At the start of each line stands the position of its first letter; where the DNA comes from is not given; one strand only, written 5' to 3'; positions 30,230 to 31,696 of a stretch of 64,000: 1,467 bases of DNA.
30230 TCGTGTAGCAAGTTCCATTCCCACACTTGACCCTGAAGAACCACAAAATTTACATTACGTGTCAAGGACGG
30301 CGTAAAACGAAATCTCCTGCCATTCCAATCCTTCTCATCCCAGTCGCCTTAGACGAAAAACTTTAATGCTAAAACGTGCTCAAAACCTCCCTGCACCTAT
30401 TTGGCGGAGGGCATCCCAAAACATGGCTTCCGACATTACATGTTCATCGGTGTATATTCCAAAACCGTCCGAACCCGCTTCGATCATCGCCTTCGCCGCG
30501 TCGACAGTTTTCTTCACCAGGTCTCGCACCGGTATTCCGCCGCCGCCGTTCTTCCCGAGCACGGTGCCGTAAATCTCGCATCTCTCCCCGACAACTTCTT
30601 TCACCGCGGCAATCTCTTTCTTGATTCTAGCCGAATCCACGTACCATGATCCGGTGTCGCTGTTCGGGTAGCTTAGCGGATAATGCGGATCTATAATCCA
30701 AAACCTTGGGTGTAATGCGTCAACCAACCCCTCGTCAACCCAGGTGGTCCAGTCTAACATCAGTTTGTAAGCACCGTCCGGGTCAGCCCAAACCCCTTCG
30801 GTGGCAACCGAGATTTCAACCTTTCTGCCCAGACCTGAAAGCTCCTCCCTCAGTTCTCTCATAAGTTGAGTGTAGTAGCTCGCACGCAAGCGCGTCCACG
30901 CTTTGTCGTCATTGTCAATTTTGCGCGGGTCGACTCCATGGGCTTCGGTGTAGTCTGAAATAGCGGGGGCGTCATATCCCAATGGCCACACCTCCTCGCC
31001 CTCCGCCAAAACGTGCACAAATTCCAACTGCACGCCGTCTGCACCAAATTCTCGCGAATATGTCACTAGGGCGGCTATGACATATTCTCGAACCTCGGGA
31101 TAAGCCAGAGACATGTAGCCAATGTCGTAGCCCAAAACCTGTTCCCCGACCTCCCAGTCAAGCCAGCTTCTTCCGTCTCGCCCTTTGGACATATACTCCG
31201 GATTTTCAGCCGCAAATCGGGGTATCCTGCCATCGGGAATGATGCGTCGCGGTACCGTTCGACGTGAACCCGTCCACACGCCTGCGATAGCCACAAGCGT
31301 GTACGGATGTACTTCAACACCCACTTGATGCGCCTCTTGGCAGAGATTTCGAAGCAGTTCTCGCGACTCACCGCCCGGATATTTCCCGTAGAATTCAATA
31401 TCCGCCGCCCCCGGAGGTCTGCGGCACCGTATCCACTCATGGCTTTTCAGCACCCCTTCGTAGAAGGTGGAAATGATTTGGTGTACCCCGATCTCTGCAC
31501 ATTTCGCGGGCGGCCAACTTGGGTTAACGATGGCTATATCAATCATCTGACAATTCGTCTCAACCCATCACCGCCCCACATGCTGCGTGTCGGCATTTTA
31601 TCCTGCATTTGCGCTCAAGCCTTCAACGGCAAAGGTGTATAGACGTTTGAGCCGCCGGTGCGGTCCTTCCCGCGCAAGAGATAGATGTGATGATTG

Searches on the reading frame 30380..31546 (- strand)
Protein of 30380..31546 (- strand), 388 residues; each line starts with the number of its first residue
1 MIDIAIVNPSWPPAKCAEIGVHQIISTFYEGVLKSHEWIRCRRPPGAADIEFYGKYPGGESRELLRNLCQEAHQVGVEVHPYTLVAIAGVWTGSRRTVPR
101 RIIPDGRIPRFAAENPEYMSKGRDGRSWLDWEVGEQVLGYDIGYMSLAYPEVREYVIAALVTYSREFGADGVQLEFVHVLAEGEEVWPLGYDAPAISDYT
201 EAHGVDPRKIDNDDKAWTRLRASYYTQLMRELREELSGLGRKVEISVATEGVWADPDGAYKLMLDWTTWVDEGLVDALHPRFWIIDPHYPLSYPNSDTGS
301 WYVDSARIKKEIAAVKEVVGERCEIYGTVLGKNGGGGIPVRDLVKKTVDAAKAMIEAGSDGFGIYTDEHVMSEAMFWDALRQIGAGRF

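Call 11: find_encoding_contigs(protein=window:30380-31546:-, flank=10000, max_places=6)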
Protein window:30380-31546:- (388 aa): no gene with exactly this product is on record in the collection.

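Call 12: search_protein_families(library=pfam, proteins=[window:30380-31546:-])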
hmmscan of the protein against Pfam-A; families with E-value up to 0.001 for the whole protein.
window:30380-31546:- (388 aa): 1 family
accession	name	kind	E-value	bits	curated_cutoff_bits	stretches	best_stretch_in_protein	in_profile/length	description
PF02638.21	GHL10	-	7.9e-15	55.2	27.9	1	61-281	68-259/311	Glycosyl hydrolase-like 10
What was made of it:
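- Checked: The flanking genes are a sulfatase (27077-28483, minus strand) and a GHL10 glycosyl hydrolase (30380-31546, minus strand) (call 12).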

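Call 18: find_homologous_proteins(query=window:30380-31546:-)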
Query window:30380-31546:- (388 aa): 61 proteins with E <= 0.001 among 4088 candidates.
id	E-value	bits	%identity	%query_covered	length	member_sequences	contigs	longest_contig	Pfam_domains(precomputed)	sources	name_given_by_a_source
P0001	2.7e-267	905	100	100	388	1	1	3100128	PF02638.22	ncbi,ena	-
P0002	1.3e-255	866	96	100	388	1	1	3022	PF02638.22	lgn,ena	-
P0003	4.2e-252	855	95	100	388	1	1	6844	PF02638.22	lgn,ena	-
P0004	6.1e-237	805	89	100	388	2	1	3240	PF02638.22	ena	-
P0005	2.8e-236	802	88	100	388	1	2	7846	PF02638.22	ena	-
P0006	2.0e-235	800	87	100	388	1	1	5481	PF02638.22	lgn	-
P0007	1.8e-230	783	86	100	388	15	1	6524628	PF02638.22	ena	-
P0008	4.2e-230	782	84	100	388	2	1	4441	PF02638.22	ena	-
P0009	6.3e-228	775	85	100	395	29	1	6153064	PF02638.22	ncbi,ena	-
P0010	4.6e-227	772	85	100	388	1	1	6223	PF02638.22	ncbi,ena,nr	ncbi:MAG: family 10 glycosylhydrolase [Candidatus Poribacteria bacterium]|nr:family 10 glycosylhydro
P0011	5.8e-227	772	84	100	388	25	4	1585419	PF02638.22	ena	-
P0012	9.3e-227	771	84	100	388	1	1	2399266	PF02638.22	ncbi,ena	-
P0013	6.6e-226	768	84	100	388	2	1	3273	PF02638.22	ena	-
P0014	9.6e-226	768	83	100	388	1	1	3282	PF02638.22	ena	-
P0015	2.7e-225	766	84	100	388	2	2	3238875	PF02638.22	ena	-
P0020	3.3e-217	740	81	100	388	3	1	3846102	PF02638.22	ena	-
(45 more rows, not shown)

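Call 19: find_encoding_contigs(protein=P0001, flank=10000, max_places=3)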
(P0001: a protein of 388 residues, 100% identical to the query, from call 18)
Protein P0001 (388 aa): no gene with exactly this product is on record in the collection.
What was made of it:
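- Tried and rejected: Source contig: exact look-up of the window's GHL10 protein and of the 100%-identical P0001 failed, so the source contig could not be fetched (calls 11, 19).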

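Call 20: find_encoding_contigs(protein=P0007, flank=10000, max_places=3)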
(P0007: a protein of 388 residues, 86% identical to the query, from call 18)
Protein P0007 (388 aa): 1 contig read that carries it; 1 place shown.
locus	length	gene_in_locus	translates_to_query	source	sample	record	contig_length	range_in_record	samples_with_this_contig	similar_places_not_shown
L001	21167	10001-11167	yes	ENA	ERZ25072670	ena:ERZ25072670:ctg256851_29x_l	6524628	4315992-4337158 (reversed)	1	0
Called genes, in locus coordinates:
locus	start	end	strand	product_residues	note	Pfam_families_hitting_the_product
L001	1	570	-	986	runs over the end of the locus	-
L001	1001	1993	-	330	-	PF04166:PdxA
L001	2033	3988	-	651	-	-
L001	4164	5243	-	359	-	PF01408:GFO_IDH_MocA, PF02894:GFO_IDH_MocA_C, PF22725:GFO_IDH_MocA_C3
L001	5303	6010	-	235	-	PF03992:ABM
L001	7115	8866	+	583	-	PF01839:FG-GAP (faint), PF13517:FG-GAP_3, PF07593:UnbV_ASPIC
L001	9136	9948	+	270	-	PF05721:PhyH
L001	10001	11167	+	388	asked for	PF02638:GHL10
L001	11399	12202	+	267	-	PF13483:Lactamase_B_3, PF12706:Lactamase_B_2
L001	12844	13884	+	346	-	PF08240:ADH_N, PF13602:ADH_zinc_N_2 (faint), PF16912:Glu_dehyd_C (weak), PF00107:ADH_zinc_N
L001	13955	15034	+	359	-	PF00389:2-Hacid_dh, PF02826:2-Hacid_dh_C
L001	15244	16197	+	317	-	PF05853:BKACE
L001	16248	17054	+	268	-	PF05721:PhyH (faint)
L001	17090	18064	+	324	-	PF01408:GFO_IDH_MocA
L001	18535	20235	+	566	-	PF01839:FG-GAP (faint), PF13517:FG-GAP_3, PF07593:UnbV_ASPIC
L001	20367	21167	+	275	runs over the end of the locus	PF00106:adh_short, PF08659:KR, PF13561:adh_short_C2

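Call 21: find_encoding_contigs(protein=P0009, flank=10000, max_places=3)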
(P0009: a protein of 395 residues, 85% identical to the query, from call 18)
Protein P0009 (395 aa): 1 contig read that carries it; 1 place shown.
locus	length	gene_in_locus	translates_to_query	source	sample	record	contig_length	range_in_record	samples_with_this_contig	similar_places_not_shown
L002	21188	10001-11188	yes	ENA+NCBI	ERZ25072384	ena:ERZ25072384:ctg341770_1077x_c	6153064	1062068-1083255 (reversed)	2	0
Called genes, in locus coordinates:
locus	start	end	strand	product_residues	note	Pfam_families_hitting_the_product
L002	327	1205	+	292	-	PF05721:PhyH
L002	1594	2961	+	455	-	PF00884:Sulfatase, PF16347:SGSH_C, PF14707:Sulfatase_C (faint)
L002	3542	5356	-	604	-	PF01541:GIY-YIG, PF27096:UvrC_M, PF02151:UVR, PF22920:UvrC_RNaseH, PF08459:UvrC_RNaseH_dom, PF12826:HHH_2, PF14520:HHH_5 (weak)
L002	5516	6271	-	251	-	PF02390:Methyltransf_4, PF13847:Methyltransf_31 (faint), PF08242:Methyltransf_12 (faint)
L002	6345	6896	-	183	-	-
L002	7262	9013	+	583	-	PF01839:FG-GAP (faint), PF13517:FG-GAP_3, PF07593:UnbV_ASPIC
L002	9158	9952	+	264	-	PF05721:PhyH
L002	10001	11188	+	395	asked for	PF02638:GHL10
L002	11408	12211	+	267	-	PF13483:Lactamase_B_3, PF12706:Lactamase_B_2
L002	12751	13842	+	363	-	PF08240:ADH_N, PF16912:Glu_dehyd_C (weak), PF00107:ADH_zinc_N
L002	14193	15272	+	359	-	PF00389:2-Hacid_dh, PF02826:2-Hacid_dh_C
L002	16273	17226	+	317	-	PF05853:BKACE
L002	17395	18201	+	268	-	PF05721:PhyH (weak)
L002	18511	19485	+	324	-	PF01408:GFO_IDH_MocA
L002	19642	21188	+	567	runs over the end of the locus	PF01839:FG-GAP (faint), PF13517:FG-GAP_3, PF07593:UnbV_ASPIC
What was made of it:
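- Relatives have a Lactamase_B_3 gene in this position (calls 20, 21).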

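Call 27: find_encoding_contigs(protein=P0003, flank=10000, max_places=3)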
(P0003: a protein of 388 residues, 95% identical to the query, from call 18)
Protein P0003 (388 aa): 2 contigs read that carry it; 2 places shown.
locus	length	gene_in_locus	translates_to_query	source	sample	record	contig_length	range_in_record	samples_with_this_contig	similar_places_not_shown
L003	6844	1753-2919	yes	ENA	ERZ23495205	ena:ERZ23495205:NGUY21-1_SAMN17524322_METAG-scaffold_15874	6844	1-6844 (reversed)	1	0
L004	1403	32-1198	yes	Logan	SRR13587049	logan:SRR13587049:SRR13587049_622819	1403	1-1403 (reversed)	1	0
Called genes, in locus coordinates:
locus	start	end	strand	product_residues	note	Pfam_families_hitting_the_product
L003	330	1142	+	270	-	PF05721:PhyH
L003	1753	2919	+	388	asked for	PF02638:GHL10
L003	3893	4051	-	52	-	-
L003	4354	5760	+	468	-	PF00884:Sulfatase, PF01663:Phosphodiest (faint), PF16347:SGSH_C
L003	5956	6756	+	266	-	PF00106:adh_short, PF13561:adh_short_C2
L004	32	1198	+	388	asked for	PF02638:GHL10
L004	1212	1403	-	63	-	?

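Call 28: find_encoding_contigs(protein=P0005, flank=10000, max_places=3)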
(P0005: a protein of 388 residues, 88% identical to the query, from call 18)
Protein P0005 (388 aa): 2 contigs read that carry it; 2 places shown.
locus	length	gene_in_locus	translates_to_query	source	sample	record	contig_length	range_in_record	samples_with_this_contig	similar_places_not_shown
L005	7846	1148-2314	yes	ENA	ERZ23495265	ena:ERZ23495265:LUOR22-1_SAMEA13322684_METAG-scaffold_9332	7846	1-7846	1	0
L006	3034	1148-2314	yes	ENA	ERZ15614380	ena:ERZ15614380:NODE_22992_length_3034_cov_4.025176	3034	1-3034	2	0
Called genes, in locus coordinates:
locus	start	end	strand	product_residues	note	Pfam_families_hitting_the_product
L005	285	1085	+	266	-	PF05721:PhyH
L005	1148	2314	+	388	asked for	PF02638:GHL10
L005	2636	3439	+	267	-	PF13483:Lactamase_B_3, PF12706:Lactamase_B_2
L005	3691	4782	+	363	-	PF08240:ADH_N, PF16912:Glu_dehyd_C, PF00107:ADH_zinc_N, PF13602:ADH_zinc_N_2 (weak)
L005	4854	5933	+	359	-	PF00389:2-Hacid_dh, PF02826:2-Hacid_dh_C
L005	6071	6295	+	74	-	-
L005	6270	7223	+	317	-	PF05853:BKACE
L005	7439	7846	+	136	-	?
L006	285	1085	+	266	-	PF05721:PhyH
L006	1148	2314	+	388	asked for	PF02638:GHL10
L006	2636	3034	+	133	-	?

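Call 29: find_encoding_contigs(protein=P0002, flank=10000, max_places=3)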
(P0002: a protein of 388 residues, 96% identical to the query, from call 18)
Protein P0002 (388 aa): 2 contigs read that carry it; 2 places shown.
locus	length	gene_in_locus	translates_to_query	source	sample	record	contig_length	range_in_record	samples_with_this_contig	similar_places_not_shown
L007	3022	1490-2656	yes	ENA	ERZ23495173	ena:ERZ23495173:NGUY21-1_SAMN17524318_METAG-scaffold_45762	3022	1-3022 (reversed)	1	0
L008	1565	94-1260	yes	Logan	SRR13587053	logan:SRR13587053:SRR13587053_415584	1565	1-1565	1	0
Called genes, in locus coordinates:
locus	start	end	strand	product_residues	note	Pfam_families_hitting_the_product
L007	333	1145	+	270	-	PF05721:PhyH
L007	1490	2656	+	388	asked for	PF02638:GHL10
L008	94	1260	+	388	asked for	PF02638:GHL10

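Call 87: find_encoding_contigs(protein=P0012, flank=7000, max_places=2)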
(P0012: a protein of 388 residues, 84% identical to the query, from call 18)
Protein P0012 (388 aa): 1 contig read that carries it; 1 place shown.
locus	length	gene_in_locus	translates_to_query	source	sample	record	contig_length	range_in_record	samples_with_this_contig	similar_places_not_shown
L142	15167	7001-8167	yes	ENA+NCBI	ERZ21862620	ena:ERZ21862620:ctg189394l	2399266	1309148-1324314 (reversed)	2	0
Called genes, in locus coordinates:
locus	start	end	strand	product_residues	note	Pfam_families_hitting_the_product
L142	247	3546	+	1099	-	PF23952:LRR_EndoS (faint), PF13855:LRR_8 (faint), PF14580:LRR_9 (faint), PF23211:LRR_LRWD1 (faint), PF12799:LRR_4, PF14885:GHL15 (weak), PF00404:Dockerin_1, PF13860:FlgD_ig, +1 more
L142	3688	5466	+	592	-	PF01839:FG-GAP (faint), PF13517:FG-GAP_3, PF07593:UnbV_ASPIC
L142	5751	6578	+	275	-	PF05721:PhyH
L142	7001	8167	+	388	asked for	PF02638:GHL10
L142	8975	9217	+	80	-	PF08915:tRNA-Thr_ED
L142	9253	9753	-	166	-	PF05425:CopD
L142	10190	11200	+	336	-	PF01408:GFO_IDH_MocA, PF03447:NAD_binding_3 (weak), PF22725:GFO_IDH_MocA_C3, PF02894:GFO_IDH_MocA_C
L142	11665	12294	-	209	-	PF01521:Fe-S_biosyn, PF01106:NifU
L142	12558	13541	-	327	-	PF00140:Sigma70_r1_2, PF04542:Sigma70_r2, PF04539:Sigma70_r3, PF04545:Sigma70_r4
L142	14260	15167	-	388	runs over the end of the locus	PF00155:Aminotran_1_2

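Call 88: find_encoding_contigs(protein=P0015, flank=7000, max_places=2)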
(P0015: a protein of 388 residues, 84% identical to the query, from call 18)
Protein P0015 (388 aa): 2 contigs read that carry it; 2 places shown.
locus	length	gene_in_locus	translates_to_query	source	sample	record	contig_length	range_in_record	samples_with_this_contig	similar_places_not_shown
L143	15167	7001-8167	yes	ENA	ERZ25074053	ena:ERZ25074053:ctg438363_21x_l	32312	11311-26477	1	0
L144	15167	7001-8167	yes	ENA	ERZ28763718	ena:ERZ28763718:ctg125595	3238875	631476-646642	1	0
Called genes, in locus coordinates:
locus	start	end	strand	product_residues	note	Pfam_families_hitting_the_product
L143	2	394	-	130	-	PF05721:PhyH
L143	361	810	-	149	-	-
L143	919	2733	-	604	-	PF01541:GIY-YIG, PF27096:UvrC_M, PF02151:UVR, PF22920:UvrC_RNaseH, PF08459:UvrC_RNaseH_dom, PF12826:HHH_2, PF14520:HHH_5 (weak)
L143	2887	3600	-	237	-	PF02390:Methyltransf_4, PF13847:Methyltransf_31 (weak), PF08242:Methyltransf_12 (weak), PF13649:Methyltransf_25 (faint)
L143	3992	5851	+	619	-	PF01839:FG-GAP (faint), PF13517:FG-GAP_3, PF07593:UnbV_ASPIC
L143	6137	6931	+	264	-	PF05721:PhyH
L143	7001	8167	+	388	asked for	PF02638:GHL10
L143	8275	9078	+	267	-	PF13483:Lactamase_B_3, PF12706:Lactamase_B_2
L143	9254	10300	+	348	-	PF08240:ADH_N, PF16912:Glu_dehyd_C (weak), PF00107:ADH_zinc_N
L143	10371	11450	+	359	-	PF00389:2-Hacid_dh, PF02826:2-Hacid_dh_C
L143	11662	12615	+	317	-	PF05853:BKACE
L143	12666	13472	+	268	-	-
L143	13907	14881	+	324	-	PF01408:GFO_IDH_MocA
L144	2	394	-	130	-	PF05721:PhyH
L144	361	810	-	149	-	-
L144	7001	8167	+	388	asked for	PF02638:GHL10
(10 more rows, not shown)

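Call 89: find_encoding_contigs(protein=P0020, flank=7000, max_places=2)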
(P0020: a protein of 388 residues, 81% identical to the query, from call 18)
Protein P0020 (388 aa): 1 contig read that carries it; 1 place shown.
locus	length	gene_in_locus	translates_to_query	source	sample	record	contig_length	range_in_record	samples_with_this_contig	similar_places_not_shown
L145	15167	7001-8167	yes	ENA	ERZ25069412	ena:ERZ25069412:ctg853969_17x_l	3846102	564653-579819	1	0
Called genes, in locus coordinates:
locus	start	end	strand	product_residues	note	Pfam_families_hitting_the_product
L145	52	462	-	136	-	PF01850:PIN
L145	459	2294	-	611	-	-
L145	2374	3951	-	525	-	PF00496:SBP_bac_5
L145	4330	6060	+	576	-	PF01839:FG-GAP (faint), PF13517:FG-GAP_3, PF07593:UnbV_ASPIC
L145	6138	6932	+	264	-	PF05721:PhyH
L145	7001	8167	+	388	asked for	PF02638:GHL10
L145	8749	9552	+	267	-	PF13483:Lactamase_B_3, PF12706:Lactamase_B_2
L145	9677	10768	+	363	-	PF08240:ADH_N, PF16912:Glu_dehyd_C, PF00107:ADH_zinc_N, PF13602:ADH_zinc_N_2 (weak)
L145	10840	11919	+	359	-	PF00389:2-Hacid_dh, PF02826:2-Hacid_dh_C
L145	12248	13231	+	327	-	-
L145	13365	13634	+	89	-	-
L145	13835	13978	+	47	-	-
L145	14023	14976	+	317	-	PF05853:BKACE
